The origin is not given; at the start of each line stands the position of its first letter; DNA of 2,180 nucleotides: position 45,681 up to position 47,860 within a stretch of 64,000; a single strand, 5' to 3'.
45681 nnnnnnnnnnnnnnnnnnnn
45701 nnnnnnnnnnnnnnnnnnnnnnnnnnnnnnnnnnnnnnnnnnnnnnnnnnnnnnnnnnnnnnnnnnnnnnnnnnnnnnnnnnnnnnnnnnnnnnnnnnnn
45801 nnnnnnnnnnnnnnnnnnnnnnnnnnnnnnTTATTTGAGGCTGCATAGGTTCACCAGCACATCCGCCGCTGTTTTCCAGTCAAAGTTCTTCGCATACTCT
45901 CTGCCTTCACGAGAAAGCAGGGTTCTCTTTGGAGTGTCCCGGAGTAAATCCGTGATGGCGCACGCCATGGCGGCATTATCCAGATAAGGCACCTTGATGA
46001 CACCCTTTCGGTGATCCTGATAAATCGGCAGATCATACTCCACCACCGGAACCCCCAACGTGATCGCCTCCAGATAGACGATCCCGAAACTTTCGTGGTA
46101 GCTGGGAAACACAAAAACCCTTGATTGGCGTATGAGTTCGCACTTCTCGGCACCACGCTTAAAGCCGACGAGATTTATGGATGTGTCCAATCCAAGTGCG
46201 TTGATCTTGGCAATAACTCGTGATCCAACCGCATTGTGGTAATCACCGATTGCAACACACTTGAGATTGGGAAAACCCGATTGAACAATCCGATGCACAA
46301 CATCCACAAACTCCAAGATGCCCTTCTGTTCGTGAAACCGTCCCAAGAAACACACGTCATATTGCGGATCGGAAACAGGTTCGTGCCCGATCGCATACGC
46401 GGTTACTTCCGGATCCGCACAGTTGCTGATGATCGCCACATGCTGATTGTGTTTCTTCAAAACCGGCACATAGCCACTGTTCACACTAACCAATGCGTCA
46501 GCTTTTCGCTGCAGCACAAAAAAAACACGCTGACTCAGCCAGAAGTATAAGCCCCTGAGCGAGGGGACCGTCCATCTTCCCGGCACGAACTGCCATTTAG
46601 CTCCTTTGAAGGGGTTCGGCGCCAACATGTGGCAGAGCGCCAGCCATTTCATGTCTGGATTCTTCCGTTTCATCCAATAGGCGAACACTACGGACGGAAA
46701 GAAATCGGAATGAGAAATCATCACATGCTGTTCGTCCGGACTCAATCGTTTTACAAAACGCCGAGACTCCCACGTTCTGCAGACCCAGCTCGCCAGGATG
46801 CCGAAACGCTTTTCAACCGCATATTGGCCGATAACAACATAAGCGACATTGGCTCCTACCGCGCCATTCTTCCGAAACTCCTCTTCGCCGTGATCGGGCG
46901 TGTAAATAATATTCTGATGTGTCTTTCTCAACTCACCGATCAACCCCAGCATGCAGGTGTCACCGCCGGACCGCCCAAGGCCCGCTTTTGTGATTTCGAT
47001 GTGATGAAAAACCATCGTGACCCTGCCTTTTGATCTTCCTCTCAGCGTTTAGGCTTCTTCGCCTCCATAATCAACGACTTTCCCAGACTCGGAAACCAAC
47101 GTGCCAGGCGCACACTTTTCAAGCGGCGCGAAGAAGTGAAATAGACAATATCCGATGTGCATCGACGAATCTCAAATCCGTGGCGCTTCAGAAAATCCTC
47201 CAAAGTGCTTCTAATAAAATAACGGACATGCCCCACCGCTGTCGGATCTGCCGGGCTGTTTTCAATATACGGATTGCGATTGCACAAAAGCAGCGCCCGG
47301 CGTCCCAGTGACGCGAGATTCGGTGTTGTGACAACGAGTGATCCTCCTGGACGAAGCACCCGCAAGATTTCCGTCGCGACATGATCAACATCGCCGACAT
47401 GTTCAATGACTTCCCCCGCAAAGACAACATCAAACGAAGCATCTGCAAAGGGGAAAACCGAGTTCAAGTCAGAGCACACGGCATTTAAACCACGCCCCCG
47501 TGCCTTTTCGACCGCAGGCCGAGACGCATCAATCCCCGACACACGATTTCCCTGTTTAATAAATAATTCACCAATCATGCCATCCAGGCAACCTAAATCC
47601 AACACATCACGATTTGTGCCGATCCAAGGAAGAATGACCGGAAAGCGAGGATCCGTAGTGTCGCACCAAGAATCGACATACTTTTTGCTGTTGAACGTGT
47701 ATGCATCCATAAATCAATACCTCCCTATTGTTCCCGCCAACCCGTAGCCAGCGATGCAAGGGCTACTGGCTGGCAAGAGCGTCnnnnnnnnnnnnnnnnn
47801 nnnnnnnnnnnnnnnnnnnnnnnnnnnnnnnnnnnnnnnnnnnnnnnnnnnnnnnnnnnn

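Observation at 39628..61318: A 21.7-kb lower-GC glycan island, methyltransferase-rich, with no priming transferase, polymerase, chain-length or sugar-nucleotide genes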

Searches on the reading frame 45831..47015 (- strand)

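Call 3: search_protein_families(library=pfam, proteins=[window:45831-47015:-], max_evalue=0.01)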
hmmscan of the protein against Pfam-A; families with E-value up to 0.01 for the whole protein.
window:45831-47015:- (394 aa): 4 families
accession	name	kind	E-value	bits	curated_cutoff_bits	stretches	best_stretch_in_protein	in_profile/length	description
PF00534.26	Glycos_transf_1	-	1.3e-23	83.8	26.4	1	216-373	13-171/172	Glycosyl transferases group 1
PF13692.12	Glyco_trans_1_4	-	8.7e-22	78.3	27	1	220-360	3-142/142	Glycosyl transferases group 1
PF20706.3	GT4-conflict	-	5.4e-10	39.3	26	1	211-325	190-309/385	Family 4 Glycosyltransferase in conflict systems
PF13439.12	Glyco_transf_4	-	0.00043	20.8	28.5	1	17-203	3-169/170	Glycosyltransferase Family 4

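Call 41: search_protein_families(library=ncbifam, proteins=[window:45831-47015:-], max_evalue=0.001)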
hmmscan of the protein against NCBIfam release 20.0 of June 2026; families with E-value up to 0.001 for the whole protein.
window:45831-47015:- (394 aa): 21 families
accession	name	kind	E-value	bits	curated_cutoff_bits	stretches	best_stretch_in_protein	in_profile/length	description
NF038295.1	EPS_HpsP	equivalog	1.1e-15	57.6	550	1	220-389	209-382/388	hormogonium polysaccharide biosynthesis glycosyltransferase HpsP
NF041876.1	EPS_EpsE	equivalog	2e-15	57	400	1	218-387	214-389/389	exopolysaccharide biosynthesis GT4 family glycosyltransferase EpsE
TIGR04047.1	MSMEG_0565_glyc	hypoth_equivalog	1.8e-14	53.6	259.85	1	248-387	222-367/373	MSMEG_0565 family glycosyltransferase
TIGR03449.1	mycothiol_MshA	equivalog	5.9e-14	51.8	462.5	1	267-389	273-398/406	D-inositol-3-phosphate glycosyltransferase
NF053513.1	Gtran_IagA_BgsA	equivalog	5.1e-13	48.7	460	1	221-387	164-324/333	LTA glycolipid anchor biosynthesis glycosyltransferase, IagA/BgsA family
TIGR03999.1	thiol_BshA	equivalog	4.1e-11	42.4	273.7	1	223-382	204-361/375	N-acetyl-alpha-D-glucosaminyl L-malate synthase BshA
NF049987.1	DaglGlyslTfaseDgs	equivalog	5.1e-10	38.8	500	1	221-338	161-272/332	processive diacylglycerol alpha-glucosyltransferase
TIGR02149.1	glgA_Coryne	subfamily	2e-09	37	302.4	1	218-389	204-385/391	glycogen synthase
TIGR03088.1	stp2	hypoth_equivalog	2.8e-09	36.5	409.05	1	215-383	191-362/374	TIGR03088 family PEP-CTERM/XrtA system glycosyltransferase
NF046085.1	XrtY_assoc_Gly1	equivalog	6.3e-09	35.2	400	1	191-325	182-312/387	XrtY-associated glycosyltransferase XYAG1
NF038255.1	exopoly_VpsD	equivalog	1.3e-08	34.1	300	1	163-339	148-324/381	VpsD family glycosyltransferase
NF047880.1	glyco_SdgA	exception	1.7e-08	33.5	800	1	223-381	320-477/488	serine-aspartate repeat adhesin O-glycosyltransferase SdgA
NF047684.1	TeichurnBiosyTuaC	equivalog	2.5e-07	30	550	1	221-327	222-319/391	teichuronic acid biosynthesis protein TuaC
NF041879.1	EPS_EpsH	equivalog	4.6e-07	28.9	800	1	191-325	211-341/431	exopolysaccharide biosynthesis glycosyltransferase EpsH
NF041010.1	glycosy_Agl16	equivalog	6.3e-07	28.6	575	1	190-385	155-342/352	glycosylation protein Agl16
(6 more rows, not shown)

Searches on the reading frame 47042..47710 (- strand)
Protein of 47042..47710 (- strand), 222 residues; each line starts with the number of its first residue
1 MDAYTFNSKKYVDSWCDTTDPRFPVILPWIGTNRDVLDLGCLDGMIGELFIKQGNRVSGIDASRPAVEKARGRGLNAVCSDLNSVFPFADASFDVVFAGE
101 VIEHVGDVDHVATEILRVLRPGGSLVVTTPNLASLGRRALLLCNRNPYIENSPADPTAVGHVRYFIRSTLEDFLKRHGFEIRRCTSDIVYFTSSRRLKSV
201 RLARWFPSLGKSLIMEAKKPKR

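Call 3: search_protein_families(library=pfam, proteins=[window:47042-47710:-], max_evalue=0.01)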
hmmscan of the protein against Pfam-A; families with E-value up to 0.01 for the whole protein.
window:47042-47710:- (222 aa): 11 families
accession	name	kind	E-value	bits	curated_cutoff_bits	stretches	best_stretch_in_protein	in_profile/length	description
PF08241.18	Methyltransf_11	-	2.5e-20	73.4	21.2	1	37-127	1-95/95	Methyltransferase domain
PF13489.12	Methyltransf_23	-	1.7e-18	67.4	27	1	26-182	16-162/164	Methyltransferase domain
PF13649.12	Methyltransf_25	-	1.7e-15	57.9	27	1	36-123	1-97/97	Methyltransferase domain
PF13847.12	Methyltransf_31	-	3.1e-14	53.3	27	1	33-134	4-117/145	Methyltransferase domain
PF08242.18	Methyltransf_12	-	2.5e-12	47.8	30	1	37-125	1-98/98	Methyltransferase domain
PF07021.18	MetW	-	1e-11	45.3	21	1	23-164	4-145/193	Methionine biosynthesis protein MetW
PF01209.24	Ubie_methyltran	-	0.00012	22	20.1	1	85-127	109-151/233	ubiE/COQ5 methyltransferase family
PF03141.22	Methyltransf_29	-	0.00015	21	23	1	9-133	99-223/506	Putative S-adenosyl-L-methionine-dependent methyltransferase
PF20922.3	Anamorsin_N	-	0.0023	18.1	27.1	1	88-132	47-92/163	Anamorsin, N-terminal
PF05401.17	NodS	-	0.0039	17.5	24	1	32-129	43-146/201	Nodulation protein S (NodS)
PF05148.21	Methyltransf_8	-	0.0057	17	27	1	33-128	73-157/219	Hypothetical methyltransferase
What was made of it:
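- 47042..47710 (-): Class I SAM methyltransferase (Methyltransf_11). Pfam 2.5e-20 (call 3).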
